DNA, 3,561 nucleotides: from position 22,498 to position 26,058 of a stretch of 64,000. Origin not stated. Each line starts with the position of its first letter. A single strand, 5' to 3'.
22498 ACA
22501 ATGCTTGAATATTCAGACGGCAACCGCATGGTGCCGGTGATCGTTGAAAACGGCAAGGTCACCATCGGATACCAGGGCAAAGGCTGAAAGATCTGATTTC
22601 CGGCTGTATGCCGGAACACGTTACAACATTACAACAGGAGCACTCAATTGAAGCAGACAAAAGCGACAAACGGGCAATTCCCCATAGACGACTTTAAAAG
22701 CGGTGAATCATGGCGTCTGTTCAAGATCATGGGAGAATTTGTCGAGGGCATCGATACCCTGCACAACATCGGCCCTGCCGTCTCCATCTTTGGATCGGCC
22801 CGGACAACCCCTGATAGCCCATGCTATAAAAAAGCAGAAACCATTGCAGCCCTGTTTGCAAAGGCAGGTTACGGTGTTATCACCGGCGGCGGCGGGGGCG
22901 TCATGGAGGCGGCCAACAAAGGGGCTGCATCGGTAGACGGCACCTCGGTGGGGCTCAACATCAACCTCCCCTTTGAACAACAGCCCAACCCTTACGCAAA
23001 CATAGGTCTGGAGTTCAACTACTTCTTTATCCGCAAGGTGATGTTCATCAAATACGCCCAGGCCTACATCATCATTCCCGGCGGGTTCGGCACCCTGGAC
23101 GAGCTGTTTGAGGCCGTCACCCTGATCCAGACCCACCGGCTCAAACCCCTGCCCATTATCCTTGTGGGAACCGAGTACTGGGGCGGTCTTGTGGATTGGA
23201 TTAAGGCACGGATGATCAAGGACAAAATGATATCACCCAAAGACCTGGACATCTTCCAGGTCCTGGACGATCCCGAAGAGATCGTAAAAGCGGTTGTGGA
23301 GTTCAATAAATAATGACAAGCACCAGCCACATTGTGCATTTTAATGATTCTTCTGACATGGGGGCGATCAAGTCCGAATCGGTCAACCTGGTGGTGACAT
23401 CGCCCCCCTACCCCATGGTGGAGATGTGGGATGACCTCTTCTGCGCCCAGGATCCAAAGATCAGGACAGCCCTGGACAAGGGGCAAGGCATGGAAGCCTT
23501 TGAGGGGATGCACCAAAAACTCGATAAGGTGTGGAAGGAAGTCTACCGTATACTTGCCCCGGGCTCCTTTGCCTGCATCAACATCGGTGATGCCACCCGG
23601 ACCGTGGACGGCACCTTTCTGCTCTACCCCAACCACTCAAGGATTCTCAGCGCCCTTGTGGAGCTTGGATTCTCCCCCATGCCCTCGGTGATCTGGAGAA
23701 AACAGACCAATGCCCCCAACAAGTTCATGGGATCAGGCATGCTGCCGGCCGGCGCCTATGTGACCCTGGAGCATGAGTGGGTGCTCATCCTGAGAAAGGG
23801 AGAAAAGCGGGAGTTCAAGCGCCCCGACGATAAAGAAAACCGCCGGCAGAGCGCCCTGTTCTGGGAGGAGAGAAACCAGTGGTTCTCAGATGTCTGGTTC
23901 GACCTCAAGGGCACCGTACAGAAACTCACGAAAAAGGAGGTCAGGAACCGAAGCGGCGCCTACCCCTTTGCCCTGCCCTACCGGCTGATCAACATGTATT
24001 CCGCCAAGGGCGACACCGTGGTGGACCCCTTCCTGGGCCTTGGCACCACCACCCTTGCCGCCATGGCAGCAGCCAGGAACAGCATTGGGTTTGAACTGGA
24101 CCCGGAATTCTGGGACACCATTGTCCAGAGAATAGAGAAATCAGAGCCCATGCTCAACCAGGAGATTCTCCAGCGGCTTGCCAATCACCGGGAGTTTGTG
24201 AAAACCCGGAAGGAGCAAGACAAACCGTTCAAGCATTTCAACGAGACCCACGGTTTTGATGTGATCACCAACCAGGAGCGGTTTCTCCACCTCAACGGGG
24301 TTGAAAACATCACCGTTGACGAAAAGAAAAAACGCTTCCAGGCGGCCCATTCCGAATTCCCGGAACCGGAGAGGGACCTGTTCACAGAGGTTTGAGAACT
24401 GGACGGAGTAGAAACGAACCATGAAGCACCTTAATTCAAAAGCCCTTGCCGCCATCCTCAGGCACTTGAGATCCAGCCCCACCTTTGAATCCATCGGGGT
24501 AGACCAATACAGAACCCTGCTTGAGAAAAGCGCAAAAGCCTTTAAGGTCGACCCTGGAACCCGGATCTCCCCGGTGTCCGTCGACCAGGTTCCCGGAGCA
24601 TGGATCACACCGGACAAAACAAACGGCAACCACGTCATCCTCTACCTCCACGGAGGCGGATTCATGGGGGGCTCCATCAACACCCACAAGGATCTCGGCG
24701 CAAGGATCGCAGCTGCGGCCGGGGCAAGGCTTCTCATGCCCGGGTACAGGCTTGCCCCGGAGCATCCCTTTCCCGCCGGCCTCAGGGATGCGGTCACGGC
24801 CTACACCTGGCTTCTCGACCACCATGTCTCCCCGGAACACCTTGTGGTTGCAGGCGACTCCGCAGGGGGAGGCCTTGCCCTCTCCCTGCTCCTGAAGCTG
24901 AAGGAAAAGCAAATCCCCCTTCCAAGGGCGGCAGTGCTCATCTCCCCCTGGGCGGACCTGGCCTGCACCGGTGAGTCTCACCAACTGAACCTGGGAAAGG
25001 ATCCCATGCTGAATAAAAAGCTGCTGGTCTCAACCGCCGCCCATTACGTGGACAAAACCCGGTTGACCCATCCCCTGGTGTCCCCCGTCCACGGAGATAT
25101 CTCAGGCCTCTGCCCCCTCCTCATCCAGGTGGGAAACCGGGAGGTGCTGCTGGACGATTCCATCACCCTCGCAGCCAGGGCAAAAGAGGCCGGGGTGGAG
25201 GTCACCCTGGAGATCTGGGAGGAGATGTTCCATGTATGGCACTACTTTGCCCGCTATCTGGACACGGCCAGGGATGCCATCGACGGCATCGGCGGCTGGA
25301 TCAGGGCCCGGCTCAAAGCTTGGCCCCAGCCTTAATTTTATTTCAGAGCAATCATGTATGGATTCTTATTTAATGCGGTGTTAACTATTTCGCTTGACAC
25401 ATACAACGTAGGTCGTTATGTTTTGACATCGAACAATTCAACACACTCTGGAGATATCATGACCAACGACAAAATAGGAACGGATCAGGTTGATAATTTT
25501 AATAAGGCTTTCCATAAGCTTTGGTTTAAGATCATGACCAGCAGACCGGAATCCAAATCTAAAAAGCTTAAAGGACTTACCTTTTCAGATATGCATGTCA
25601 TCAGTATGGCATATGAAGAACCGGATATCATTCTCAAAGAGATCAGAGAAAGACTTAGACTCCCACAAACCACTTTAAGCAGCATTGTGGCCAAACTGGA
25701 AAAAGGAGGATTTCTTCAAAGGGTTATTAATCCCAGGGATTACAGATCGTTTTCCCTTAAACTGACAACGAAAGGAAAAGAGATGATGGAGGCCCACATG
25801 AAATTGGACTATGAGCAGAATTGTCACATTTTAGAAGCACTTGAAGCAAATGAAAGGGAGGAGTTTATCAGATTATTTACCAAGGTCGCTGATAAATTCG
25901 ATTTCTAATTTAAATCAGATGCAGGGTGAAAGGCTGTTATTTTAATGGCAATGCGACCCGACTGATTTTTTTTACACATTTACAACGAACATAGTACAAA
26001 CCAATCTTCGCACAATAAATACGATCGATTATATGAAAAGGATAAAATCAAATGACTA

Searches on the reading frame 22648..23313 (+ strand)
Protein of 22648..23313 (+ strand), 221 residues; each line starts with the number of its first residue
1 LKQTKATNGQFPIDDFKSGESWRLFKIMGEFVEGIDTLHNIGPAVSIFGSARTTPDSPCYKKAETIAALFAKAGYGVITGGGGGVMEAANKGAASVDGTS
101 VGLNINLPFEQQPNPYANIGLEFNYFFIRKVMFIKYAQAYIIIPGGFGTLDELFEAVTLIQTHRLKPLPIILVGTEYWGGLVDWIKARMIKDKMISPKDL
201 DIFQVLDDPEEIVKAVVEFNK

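Call 40: search_protein_families(library=pfam, proteins=[window:22648-23313:+], max_evalue=0.00001)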
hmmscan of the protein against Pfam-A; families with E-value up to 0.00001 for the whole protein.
window:22648-23313:+ (221 aa): 2 families
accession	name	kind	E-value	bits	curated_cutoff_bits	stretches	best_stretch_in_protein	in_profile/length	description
PF03641.19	Lysine_decarbox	-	2.3e-35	122.1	27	1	86-215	1-130/131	Possible lysine decarboxylase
PF18306.6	LDcluster4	-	1.6e-18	67.2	26.3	1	44-158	3-115/151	SLOG cluster4 family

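Call 43: search_protein_families(library=ncbifam, proteins=[window:22648-23313:+], max_evalue=0.00001)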
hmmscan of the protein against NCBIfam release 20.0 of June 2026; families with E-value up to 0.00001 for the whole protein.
window:22648-23313:+ (221 aa): 4 families
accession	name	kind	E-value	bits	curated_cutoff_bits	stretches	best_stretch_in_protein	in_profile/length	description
TIGR00730.1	TIGR00730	subfamily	7.6e-45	152.8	96.35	1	44-217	2-176/178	TIGR00730 family Rossman fold protein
TIGR00725.1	TIGR00725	hypoth_equivalog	3.1e-17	62.5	106.9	1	45-160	4-115/159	TIGR00725 family protein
NF058542.1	CtkRMPhLog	equivalog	1.7e-12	47.7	300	1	59-215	17-174/177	cytokinin riboside 5'-monophosphate phosphoribohydrolase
NF038390.1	Nsidase_PpnN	equivalog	7.6e-06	24.9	450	0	62-213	163-323/450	nucleotide 5'-monophosphate nucleosidase PpnN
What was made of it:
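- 22648..23313 (+): Downstream co-directional gene of the LOG / TIGR00730 family, probably co-transcribed. Pfam PF03641 gives E 2e-35 (call 40) and TIGR00730 gives 152.8 bits (call 43).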

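Call 48: find_encoding_contigs(protein=window:22648-23313:+, flank=3000, max_places=3)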
Protein window:22648-23313:+ (221 aa): no gene with exactly this product is on record in the collection.

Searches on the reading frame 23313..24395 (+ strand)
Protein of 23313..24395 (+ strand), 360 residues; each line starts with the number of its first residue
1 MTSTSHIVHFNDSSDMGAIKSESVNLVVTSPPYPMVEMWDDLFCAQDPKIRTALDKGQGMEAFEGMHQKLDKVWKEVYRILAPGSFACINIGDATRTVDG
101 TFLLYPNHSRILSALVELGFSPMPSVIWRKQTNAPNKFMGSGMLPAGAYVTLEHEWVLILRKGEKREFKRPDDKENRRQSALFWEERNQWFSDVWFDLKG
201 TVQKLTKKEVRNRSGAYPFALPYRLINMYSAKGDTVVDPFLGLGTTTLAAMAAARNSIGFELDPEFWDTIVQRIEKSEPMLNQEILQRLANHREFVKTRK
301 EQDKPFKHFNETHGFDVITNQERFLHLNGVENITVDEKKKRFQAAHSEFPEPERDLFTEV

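Call 40: search_protein_families(library=pfam, proteins=[window:23313-24395:+], max_evalue=0.00001)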
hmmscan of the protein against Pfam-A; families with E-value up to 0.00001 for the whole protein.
window:23313-24395:+ (360 aa): 1 family
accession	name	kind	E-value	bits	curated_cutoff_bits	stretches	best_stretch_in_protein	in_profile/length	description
PF01555.25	N6_N4_Mtase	-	4.2e-39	135.2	26.7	1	24-271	1-220/221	DNA methylase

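Call 43: search_protein_families(library=ncbifam, proteins=[window:23313-24395:+], max_evalue=0.00001)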
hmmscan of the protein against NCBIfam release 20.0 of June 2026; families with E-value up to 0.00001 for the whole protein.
window:23313-24395:+ (360 aa): 3 families
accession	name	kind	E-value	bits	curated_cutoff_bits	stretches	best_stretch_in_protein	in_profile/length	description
NF050803.1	DnaMtaseCcrMCaul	equivalog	2.6e-17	62.8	830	1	7-288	6-261/350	adenine-specific DNA-methyltransferase CcrM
NF008572.0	PRK11524.1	equivalog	4.5e-11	42.4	292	1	208-299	190-281/294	adenine-specific DNA-methyltransferase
NF010253.0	PRK13699.1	subfamily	5.5e-08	32.8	244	0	224-280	155-211/226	DNA methyltransferase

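Call 50: find_encoding_contigs(protein=window:23313-24395:+, flank=3000, max_places=3)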
Protein window:23313-24395:+ (360 aa): no gene with exactly this product is on record in the collection.
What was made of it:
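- Tried and rejected: Attempts to locate the source record through exact-protein look-up of the LOG and methylase products found nothing on record (calls 48, 50).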

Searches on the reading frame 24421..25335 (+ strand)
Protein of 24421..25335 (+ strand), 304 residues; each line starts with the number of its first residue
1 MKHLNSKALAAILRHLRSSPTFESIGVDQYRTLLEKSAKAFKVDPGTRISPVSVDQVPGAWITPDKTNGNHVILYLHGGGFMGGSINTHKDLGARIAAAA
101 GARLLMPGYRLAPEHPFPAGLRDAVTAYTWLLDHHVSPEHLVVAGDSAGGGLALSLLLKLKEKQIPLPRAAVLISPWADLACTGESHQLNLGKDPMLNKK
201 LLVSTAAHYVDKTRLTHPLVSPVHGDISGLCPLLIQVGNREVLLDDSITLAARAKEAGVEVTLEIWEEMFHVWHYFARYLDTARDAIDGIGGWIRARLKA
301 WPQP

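Call 40: search_protein_families(library=pfam, proteins=[window:24421-25335:+], max_evalue=0.00001)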
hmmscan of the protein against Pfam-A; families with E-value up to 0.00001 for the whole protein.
window:24421-25335:+ (304 aa): 3 families
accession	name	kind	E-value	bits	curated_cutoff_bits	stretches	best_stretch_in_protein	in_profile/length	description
PF07859.19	Abhydrolase_3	-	1.1e-59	202.2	25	1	73-274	1-209/210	alpha/beta hydrolase fold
PF10340.15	Say1_Mug180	-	1.1e-14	54.6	21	1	70-191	122-248/374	Steryl acetyl hydrolase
PF20434.5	BD-FAE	-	7.8e-11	42.3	26.8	1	66-158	9-108/215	BD-FAE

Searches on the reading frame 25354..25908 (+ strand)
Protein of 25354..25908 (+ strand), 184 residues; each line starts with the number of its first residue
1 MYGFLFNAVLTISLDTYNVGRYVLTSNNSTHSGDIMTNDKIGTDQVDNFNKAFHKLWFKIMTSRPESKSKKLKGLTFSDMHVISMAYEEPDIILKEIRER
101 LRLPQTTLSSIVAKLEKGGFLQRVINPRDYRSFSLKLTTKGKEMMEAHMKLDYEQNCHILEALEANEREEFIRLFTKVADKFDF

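Call 40: search_protein_families(library=pfam, proteins=[window:25354-25908:+], max_evalue=0.00001)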
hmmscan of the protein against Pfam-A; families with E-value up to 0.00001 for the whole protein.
window:25354-25908:+ (184 aa): 4 families
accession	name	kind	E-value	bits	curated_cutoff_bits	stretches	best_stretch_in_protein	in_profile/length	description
PF01047.28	MarR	-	2.3e-10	40.6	24.6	1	75-132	1-58/59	MarR family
PF12802.13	MarR_2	-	4.5e-10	40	27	1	74-131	2-60/61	MarR family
PF22381.2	Staph_reg_Sar_Rot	-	6.5e-07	29.8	27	1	68-146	5-83/85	Transcriptional regulator SarA/Rot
PF13463.12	HTH_27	-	1.4e-06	28.9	22.2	1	80-141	9-68/68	Winged helix DNA-binding domain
